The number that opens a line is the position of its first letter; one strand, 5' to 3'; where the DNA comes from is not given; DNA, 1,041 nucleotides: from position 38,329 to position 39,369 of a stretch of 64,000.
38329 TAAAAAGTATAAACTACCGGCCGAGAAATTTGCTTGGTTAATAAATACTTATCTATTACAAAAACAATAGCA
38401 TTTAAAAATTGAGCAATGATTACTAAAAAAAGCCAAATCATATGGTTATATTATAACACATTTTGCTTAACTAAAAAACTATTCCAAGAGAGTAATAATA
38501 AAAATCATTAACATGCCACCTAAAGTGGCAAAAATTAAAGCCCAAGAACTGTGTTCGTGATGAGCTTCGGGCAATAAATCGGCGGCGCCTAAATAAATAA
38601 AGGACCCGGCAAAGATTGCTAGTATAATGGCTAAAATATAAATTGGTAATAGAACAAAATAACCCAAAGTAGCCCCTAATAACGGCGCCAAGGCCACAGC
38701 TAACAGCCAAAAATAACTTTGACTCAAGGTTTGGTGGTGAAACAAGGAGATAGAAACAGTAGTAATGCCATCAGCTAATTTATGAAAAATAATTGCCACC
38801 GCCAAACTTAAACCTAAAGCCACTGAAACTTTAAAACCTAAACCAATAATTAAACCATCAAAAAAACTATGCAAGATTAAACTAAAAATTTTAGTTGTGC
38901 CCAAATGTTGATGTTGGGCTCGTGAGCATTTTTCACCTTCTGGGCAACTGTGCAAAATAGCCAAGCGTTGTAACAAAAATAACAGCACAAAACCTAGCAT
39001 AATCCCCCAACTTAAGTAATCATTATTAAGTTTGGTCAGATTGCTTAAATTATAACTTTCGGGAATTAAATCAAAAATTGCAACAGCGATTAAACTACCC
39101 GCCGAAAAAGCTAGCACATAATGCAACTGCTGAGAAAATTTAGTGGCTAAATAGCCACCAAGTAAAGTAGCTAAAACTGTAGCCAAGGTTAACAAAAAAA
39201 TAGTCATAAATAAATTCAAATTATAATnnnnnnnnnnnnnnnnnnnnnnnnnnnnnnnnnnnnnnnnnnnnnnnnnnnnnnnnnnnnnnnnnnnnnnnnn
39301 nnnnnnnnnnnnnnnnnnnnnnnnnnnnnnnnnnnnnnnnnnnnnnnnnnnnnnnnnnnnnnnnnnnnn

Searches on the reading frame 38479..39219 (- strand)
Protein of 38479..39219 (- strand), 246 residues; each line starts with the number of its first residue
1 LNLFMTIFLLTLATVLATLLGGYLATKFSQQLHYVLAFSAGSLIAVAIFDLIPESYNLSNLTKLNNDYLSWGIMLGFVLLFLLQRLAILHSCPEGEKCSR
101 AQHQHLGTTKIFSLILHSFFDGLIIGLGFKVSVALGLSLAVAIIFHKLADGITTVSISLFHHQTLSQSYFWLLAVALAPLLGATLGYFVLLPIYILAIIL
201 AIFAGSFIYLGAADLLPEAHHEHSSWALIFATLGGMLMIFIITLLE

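Call 71: search_protein_families(library=pfam, proteins=[window:38479-39219:-], max_evalue=0.001)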
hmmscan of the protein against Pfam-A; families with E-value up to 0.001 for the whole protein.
window:38479-39219:- (246 aa): 1 family
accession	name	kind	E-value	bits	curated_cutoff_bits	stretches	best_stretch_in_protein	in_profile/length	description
PF02535.28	Zip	-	3.7e-22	79.4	35.1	2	101-241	172-322/323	ZIP Zinc transporter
